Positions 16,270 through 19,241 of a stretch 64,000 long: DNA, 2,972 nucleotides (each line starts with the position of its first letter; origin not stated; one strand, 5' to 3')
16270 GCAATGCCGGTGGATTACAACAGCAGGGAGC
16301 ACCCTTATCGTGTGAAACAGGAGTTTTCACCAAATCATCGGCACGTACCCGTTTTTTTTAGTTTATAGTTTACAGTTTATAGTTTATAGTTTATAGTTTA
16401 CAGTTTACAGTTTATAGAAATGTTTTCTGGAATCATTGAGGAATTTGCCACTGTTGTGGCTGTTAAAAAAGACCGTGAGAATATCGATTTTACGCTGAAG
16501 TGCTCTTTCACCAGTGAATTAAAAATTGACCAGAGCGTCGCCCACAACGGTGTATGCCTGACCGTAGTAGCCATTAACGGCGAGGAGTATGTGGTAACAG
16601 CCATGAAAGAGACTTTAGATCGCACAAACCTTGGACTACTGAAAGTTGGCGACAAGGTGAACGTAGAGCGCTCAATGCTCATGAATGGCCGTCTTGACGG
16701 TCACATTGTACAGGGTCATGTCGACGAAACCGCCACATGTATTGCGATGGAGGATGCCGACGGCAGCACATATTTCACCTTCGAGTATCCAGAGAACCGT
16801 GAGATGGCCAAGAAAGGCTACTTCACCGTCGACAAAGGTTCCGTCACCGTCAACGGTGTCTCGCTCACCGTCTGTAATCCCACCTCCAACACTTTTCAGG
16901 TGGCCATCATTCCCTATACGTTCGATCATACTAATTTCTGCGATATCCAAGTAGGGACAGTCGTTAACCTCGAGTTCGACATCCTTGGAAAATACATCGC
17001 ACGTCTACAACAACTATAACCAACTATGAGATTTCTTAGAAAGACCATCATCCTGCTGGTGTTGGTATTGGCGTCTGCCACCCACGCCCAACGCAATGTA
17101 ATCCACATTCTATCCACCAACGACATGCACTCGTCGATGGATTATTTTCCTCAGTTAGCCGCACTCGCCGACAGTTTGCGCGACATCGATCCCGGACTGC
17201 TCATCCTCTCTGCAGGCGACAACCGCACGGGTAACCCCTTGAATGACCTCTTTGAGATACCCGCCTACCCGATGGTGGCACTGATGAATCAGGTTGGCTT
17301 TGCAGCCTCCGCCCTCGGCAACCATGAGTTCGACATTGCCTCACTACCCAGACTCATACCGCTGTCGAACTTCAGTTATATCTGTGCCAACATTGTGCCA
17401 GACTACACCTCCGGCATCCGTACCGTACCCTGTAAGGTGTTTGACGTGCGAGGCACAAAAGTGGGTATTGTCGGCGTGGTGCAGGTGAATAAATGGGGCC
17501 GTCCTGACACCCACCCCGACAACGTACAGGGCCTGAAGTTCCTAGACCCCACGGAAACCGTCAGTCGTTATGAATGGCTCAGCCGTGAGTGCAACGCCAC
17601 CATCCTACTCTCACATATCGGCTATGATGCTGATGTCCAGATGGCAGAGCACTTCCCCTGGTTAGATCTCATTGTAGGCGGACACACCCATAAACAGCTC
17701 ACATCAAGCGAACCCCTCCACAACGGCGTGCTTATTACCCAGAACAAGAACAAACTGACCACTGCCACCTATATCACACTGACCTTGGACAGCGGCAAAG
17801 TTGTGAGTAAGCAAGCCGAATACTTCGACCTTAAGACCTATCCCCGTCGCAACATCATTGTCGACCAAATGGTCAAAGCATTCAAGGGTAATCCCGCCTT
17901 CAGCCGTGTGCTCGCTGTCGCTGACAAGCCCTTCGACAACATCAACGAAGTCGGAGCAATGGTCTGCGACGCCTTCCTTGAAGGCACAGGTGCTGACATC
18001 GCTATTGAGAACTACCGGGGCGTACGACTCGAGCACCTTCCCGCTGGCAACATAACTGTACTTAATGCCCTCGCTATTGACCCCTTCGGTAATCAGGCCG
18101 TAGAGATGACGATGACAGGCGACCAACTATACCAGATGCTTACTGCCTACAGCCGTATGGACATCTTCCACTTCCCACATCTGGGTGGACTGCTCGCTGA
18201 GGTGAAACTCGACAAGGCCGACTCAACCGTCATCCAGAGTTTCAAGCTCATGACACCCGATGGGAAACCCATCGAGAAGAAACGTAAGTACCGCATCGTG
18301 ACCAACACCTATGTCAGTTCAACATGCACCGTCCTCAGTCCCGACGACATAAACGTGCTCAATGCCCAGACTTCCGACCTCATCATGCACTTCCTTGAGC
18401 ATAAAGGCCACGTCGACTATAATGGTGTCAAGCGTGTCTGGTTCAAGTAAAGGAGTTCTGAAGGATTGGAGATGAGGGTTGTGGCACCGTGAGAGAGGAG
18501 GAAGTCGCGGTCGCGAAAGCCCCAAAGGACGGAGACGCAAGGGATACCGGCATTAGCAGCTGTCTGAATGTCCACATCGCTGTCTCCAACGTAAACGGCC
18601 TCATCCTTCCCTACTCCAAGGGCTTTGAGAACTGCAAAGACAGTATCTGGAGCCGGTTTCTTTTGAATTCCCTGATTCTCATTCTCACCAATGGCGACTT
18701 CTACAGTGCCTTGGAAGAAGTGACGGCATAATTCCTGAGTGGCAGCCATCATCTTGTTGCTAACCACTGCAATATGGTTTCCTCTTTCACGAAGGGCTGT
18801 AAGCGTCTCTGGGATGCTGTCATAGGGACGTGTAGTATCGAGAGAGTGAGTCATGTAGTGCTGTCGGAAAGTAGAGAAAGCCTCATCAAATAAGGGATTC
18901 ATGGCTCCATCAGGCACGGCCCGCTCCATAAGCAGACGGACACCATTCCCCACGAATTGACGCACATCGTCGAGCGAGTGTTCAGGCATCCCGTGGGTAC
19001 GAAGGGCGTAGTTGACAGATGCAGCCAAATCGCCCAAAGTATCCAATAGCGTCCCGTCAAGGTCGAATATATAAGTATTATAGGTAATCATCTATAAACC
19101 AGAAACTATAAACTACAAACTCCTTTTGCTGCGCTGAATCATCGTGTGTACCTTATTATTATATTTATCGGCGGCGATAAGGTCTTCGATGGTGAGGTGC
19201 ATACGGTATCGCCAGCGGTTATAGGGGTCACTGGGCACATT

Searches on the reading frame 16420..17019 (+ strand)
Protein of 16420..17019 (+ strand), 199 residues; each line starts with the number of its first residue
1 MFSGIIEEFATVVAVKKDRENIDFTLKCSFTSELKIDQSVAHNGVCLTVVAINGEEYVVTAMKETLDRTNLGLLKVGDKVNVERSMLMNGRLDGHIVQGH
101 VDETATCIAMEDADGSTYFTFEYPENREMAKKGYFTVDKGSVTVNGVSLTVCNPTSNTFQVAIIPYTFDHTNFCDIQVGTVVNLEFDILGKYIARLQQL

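Call 13: find_encoding_contigs(protein=window:16420-17016:+, flank=3000, max_places=10)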
Protein window:16420-17016:+ (199 aa): 6 contigs read that carry it; 4 places shown.
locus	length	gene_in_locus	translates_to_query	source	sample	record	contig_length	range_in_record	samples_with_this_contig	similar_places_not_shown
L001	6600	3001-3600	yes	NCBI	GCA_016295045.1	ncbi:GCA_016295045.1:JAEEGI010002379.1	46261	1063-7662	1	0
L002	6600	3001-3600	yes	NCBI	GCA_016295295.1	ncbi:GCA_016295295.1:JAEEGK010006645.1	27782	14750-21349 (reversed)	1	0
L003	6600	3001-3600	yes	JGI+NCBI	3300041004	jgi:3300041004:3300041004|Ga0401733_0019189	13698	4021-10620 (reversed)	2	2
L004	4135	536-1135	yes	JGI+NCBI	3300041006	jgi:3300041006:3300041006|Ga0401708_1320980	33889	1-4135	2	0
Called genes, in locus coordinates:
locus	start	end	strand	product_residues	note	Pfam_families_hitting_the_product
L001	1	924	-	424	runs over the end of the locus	PF13385:Laminin_G_3 (weak), PF00691:OmpA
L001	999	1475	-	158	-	PF13505:OMP_b-brl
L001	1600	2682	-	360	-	PF02350:Epimerase_2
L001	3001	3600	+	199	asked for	PF00677:Lum_binding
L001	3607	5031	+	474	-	PF00149:Metallophos, PF02872:5_nucleotid_C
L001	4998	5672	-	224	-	PF00702:Hydrolase, PF12710:HAD, PF13419:HAD_2, PF13242:Hydrolase_like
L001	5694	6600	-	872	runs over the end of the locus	PF00686:CBM_20, PF02446:Glyco_hydro_77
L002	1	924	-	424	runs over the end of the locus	PF13385:Laminin_G_3 (weak), PF00691:OmpA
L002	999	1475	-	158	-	PF13505:OMP_b-brl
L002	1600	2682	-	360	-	PF02350:Epimerase_2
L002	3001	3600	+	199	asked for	PF00677:Lum_binding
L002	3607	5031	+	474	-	PF00149:Metallophos, PF02872:5_nucleotid_C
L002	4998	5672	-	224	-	PF00702:Hydrolase, PF12710:HAD, PF13419:HAD_2, PF13242:Hydrolase_like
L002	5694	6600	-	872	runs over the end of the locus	PF00686:CBM_20, PF02446:Glyco_hydro_77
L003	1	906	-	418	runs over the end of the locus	PF13385:Laminin_G_3 (weak), PF00691:OmpA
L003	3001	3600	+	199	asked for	PF00677:Lum_binding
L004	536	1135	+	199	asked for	PF00677:Lum_binding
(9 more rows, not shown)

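Call 14: search_protein_families(library=pfam, proteins=[window:16420-17019:+])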
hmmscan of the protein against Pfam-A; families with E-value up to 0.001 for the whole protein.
window:16420-17019:+ (199 aa): 1 family
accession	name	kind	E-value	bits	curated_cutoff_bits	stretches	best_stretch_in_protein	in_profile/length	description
PF00677.23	Lum_binding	-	5e-46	155.1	27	2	98-187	1-86/86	Lumazine binding domain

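Call 24: find_homologous_proteins(query=window:16420-17016:+, max_evalue=1e-40)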
Query window:16420-17016:+ (199 aa): 8000 proteins with E <= 1e-40 among 8000 candidates; the best 120 are listed.
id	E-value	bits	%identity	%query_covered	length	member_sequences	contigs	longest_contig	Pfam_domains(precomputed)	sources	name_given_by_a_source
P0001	1.6e-129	447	-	-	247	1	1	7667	PF00677.24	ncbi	-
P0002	5.0e-125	432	98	100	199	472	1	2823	PF00677.24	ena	-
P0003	1.3e-120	417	94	100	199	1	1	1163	PF00677.24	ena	-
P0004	2.5e-120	417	86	100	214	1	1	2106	PF00677.24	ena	-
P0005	6.7e-120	415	-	-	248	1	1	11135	PF00677.24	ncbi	-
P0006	1.2e-119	414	93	100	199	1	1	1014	PF00677.24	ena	-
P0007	1.8e-119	414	94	100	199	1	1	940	PF00677.24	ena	-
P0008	1.9e-119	414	94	100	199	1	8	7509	PF00677.24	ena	-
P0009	5.0e-119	412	93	100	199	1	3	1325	PF00677.24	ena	-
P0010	6.3e-119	412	93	100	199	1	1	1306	PF00677.24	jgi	jgi:riboflavin synthase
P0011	8.1e-119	412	93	100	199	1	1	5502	PF00677.24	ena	-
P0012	9.2e-119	411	93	100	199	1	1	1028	PF00677.24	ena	-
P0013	1.1e-118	411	93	100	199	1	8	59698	PF00677.24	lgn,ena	-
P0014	1.1e-118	411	93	100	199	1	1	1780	PF00677.24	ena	-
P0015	1.3e-118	411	93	100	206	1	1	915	PF00677.24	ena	-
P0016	1.5e-118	411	93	100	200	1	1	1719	PF00677.24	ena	-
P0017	2.2e-118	410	93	100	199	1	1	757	PF00677.24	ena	-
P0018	2.5e-118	410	93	100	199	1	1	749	PF00677.24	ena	-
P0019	3.6e-118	409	93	100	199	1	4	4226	PF00677.24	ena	-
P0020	7.0e-118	409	92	100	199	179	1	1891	PF00677.24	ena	-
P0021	8.8e-118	408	92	100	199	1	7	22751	PF00677.24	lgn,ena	-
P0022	1.3e-117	408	92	100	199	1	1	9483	PF00677.24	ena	-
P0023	1.3e-117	408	92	100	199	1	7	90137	PF00677.24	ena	-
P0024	1.5e-117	407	92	100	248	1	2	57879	PF00677.24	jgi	-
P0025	2.5e-117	407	92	100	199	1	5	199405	PF00677.24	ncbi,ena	-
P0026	2.8e-117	407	92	100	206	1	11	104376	PF00677.24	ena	-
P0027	3.1e-117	406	92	100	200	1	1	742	PF00677.24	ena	-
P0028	3.1e-117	406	93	100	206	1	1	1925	PF00677.24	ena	-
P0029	3.1e-117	406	91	100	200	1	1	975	PF00677.24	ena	-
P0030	3.2e-117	406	92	100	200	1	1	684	PF00677.24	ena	-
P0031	3.5e-117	406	93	100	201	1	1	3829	PF00677.24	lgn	-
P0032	3.9e-117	406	91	100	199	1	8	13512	PF00677.24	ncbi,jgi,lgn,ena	-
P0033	3.9e-117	406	93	100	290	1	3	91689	PF00677.24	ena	-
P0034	5.3e-117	406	91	100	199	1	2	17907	PF00677.24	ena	-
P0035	9.3e-117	405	92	100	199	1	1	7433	PF00677.24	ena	-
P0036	1.0e-116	405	90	100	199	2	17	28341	PF00677.24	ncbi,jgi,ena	jgi:riboflavin synthase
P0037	1.4e-116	404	91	100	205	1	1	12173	PF00677.24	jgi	-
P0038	1.6e-116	404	92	100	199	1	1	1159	PF00677.24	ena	-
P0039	1.6e-116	404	91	100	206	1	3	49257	PF00677.24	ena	-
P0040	1.6e-116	404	91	100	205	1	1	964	PF00677.24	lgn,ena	-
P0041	1.6e-116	404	92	100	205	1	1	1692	PF00677.24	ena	-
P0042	1.7e-116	404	92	100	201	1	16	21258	PF00677.24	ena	-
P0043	1.8e-116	404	91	100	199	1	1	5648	PF00677.24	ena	-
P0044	2.2e-116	404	92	100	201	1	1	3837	PF00677.24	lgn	-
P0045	2.2e-116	404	91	100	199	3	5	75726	PF00677.24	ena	-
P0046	2.3e-116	404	91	100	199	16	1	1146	PF00677.24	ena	-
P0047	2.7e-116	403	92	100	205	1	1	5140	PF00677.24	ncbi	-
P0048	2.7e-116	403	93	100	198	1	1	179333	PF00677.24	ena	-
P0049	3.2e-116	403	92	100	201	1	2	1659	PF00677.24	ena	-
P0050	3.2e-116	403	92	100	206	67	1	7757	PF00677.24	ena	-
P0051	3.5e-116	403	90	100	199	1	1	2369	PF00677.24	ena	-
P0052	3.6e-116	403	92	100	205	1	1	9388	PF00677.24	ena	-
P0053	3.6e-116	403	91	100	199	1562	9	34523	PF00677.24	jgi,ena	jgi:riboflavin synthase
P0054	3.9e-116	403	92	100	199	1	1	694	PF00677.24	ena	-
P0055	3.9e-116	403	92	100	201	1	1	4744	PF00677.24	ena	-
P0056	4.1e-116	403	90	100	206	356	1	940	PF00677.24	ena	-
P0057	4.3e-116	403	90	100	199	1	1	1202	PF00677.24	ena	-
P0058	4.7e-116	403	90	100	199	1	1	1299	PF00677.24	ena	-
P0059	4.7e-116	403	91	100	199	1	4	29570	PF00677.24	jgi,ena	-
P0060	4.9e-116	403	90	100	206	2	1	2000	PF00677.24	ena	-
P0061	5.2e-116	402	91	100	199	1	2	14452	PF00677.24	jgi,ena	-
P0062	5.8e-116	402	91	100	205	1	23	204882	PF00677.24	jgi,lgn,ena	jgi:riboflavin synthase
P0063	5.9e-116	402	91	100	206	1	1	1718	PF00677.24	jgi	jgi:riboflavin synthase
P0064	6.1e-116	402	91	100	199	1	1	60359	PF00677.24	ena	-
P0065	6.6e-116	402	91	100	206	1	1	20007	PF00677.24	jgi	jgi:riboflavin synthase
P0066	6.8e-116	402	91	100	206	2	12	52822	PF00677.24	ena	-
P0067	7.0e-116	402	91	100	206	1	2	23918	PF00677.24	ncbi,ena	-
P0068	7.2e-116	402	91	100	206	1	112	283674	PF00677.24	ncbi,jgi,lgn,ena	jgi:riboflavin synthase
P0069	8.5e-116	402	91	100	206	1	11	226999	PF00677.24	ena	-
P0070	9.0e-116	402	91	100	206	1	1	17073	PF00677.24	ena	-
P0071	9.5e-116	402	91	100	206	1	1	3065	PF00677.24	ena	-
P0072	9.5e-116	402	91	100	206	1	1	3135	PF00677.24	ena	-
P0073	9.6e-116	402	91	100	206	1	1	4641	PF00677.24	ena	-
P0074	9.6e-116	402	91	100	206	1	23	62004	PF00677.24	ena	-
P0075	1.0e-115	401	91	100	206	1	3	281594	PF00677.24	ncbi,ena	-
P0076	1.1e-115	401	92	100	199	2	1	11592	PF00677.24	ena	-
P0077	1.1e-115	401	91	100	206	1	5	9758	PF00677.24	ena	-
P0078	1.2e-115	401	91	100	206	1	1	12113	PF00677.24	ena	-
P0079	1.2e-115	401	91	100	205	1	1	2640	PF00677.24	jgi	-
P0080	1.3e-115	401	90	100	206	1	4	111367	PF00677.24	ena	-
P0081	1.3e-115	401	92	100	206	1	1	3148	PF00677.24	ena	-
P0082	1.3e-115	401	91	100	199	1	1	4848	PF00677.24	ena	-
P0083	1.3e-115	401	91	100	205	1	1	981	PF00677.24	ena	-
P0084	1.3e-115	401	92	100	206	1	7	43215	PF00677.24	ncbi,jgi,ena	-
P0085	1.4e-115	401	91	100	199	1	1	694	PF00677.24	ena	-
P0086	1.4e-115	401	91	100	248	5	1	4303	PF00677.24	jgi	jgi:riboflavin synthase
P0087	1.5e-115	401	91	100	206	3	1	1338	PF00677.24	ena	-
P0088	1.6e-115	401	91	100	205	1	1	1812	PF00677.24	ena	-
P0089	1.7e-115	401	91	100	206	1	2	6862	PF00677.24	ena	-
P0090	1.7e-115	401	89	100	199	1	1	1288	PF00677.24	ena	-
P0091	1.7e-115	401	90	100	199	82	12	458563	PF00677.24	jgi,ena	jgi:riboflavin synthase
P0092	1.8e-115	401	91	100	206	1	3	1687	PF00677.24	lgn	-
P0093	1.8e-115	401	91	100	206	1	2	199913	PF00677.24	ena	-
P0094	1.8e-115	401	90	100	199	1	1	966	PF00677.24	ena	-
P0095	1.9e-115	401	91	100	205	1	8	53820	PF00677.24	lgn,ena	-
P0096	2.0e-115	401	91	100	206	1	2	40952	PF00677.24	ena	-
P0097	2.4e-115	400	91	100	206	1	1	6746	PF00677.24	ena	-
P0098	2.6e-115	400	91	100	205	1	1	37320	PF00677.24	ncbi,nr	ncbi:MAG: riboflavin synthase [Prevotella sp.]|nr:riboflavin synthase [Prevotella sp.]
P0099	2.6e-115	400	91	100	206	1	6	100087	PF00677.24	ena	-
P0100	2.6e-115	400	90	100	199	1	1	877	PF00677.24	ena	-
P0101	2.7e-115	400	91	100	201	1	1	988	PF00677.24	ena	-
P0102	3.1e-115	400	90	100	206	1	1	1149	PF00677.24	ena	-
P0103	3.2e-115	400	91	100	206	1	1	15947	PF00677.24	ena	-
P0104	3.2e-115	400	91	100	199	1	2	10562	PF00677.24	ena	-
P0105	3.6e-115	400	89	100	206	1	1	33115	PF00677.24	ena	-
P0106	3.7e-115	400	89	100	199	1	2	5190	PF00677.24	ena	-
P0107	3.7e-115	400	90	100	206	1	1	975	PF00677.24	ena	-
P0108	3.8e-115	400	91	100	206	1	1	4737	PF00677.24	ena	-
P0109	5.3e-115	399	89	100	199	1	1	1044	PF00677.24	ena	-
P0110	5.5e-115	399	91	100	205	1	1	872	PF00677.24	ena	-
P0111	5.8e-115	399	89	100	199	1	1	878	PF00677.24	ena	-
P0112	5.9e-115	399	90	100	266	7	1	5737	PF00677.24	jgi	jgi:riboflavin synthase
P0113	6.4e-115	399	91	100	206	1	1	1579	PF00677.24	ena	-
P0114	6.5e-115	399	91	100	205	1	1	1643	PF00677.24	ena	-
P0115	1.0e-114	398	90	100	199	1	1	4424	PF00677.24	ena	-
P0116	1.0e-114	398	90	100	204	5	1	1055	PF00677.24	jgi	-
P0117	1.0e-114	398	89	100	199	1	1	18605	PF00677.24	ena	-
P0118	1.1e-114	398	90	100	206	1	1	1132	PF00677.24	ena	-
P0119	1.1e-114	398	90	100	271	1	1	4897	PF00677.24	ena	-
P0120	1.2e-114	398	90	100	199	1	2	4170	PF00677.24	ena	-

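Call 27: find_related_loci(query=window:16420-17016:+, collection=metagenome_contigs, flank=4000)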
Query window:16420-17016:+ (199 aa) in metagenome_contigs; peptide patterns used: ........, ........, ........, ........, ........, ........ (x = any residue, [..] = any of these).
600 stretches matched a pattern (row limit reached: there are more); 572 encode a relative of the query (tblastn E <= 1e-3); the best 80 are kept; 80 distinct loci.
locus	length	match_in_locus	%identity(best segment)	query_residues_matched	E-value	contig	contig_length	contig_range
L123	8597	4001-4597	100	1-199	3e-134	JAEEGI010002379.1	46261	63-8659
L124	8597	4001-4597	95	1-199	1e-128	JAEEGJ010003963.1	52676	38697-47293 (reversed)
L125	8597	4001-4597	94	1-199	3e-126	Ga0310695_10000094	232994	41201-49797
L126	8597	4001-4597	93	1-199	5e-126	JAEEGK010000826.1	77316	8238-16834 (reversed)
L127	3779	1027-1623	93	1-199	1e-128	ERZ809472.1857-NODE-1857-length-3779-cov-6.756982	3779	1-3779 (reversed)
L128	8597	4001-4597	93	1-199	4e-125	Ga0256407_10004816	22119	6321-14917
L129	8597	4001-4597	92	1-199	5e-125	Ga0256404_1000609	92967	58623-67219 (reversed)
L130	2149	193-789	93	1-199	3e-132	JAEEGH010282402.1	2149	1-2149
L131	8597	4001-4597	93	1-199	1e-124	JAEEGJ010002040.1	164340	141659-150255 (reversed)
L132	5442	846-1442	93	1-199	8e-125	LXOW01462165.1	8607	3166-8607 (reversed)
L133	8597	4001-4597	92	1-199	1e-124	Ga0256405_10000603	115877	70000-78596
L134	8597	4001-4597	92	1-199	7e-125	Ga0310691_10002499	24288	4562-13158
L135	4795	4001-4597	92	1-199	1e-124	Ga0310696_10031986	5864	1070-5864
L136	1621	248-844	92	1-199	3e-134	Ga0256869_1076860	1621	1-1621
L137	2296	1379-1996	91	1-199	3e-131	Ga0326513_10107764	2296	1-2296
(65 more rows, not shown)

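Call 62: find_encoding_contigs(protein=P0002, flank=1200, max_places=10)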
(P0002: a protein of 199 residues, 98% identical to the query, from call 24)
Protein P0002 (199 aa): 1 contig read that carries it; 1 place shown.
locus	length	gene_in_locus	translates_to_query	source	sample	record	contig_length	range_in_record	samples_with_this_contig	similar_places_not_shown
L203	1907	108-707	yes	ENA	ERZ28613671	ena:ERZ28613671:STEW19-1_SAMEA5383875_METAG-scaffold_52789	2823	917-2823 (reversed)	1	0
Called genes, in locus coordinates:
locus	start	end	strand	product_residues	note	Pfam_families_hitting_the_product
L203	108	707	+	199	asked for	PF00677:Lum_binding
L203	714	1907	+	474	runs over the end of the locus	PF00149:Metallophos, PF02872:5_nucleotid_C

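Call 63: find_encoding_contigs(protein=P0008, flank=1200, max_places=10)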
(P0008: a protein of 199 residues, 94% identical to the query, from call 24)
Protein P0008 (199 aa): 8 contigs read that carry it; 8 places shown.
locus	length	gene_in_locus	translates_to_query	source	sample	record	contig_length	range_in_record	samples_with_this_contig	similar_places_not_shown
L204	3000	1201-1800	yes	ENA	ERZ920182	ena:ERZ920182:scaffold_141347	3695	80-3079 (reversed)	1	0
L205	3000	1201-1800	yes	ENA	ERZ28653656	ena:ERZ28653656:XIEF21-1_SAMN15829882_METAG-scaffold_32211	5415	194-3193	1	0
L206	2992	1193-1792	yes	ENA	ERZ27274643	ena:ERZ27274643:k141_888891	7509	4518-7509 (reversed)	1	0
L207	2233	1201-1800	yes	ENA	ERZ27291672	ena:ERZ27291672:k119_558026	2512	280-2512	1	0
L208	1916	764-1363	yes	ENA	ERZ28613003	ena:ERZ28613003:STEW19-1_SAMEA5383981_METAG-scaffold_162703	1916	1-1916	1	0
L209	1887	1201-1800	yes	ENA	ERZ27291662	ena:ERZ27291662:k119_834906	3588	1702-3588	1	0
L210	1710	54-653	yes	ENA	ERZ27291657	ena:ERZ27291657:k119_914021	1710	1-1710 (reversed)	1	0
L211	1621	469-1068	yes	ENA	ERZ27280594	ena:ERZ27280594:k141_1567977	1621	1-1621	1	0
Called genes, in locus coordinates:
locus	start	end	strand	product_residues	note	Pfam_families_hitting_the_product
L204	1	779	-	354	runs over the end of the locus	PF02350:Epimerase_2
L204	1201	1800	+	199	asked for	PF00677:Lum_binding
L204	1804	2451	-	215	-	PF00702:Hydrolase, PF12710:HAD, PF13419:HAD_2, PF13242:Hydrolase_like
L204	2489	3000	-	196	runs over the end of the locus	?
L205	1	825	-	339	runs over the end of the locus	?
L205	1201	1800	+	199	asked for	PF00677:Lum_binding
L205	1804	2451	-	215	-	PF00702:Hydrolase, PF12710:HAD, PF13419:HAD_2, PF13242:Hydrolase_like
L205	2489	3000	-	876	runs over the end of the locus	PF00686:CBM_20, PF02446:Glyco_hydro_77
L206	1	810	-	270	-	?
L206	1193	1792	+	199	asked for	PF00677:Lum_binding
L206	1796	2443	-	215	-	PF00702:Hydrolase, PF12710:HAD, PF13419:HAD_2, PF13242:Hydrolase_like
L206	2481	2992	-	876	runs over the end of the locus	PF00686:CBM_20, PF02446:Glyco_hydro_77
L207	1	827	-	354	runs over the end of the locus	PF02350:Epimerase_2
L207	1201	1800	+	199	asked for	PF00677:Lum_binding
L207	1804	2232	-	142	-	?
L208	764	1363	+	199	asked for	PF00677:Lum_binding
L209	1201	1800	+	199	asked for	PF00677:Lum_binding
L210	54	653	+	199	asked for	PF00677:Lum_binding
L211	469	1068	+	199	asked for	PF00677:Lum_binding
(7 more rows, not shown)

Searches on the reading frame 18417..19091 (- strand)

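Call 14: search_protein_families(library=pfam, proteins=[window:18417-19091:-])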
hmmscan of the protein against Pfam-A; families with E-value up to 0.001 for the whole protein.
window:18417-19091:- (224 aa): 5 families
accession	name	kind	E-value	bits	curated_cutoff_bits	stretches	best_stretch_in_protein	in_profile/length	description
PF13419.12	HAD_2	-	4.3e-36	125.1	23.8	1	7-188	1-178/178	Haloacid dehalogenase-like hydrolase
PF00702.32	Hydrolase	-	3.5e-24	86.7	26.4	1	5-182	2-191/191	haloacid dehalogenase-like hydrolase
PF12710.13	HAD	-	6.8e-09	36.8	27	1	8-178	2-188/189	haloacid dehalogenase-like hydrolase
PF13242.12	Hydrolase_like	-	1.1e-08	35.3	22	1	144-199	3-59/75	HAD-hyrolase-like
PF13344.12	Hydrolase_6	-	0.00034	21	27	0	86-127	12-53/101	Haloacid dehalogenase-like hydrolase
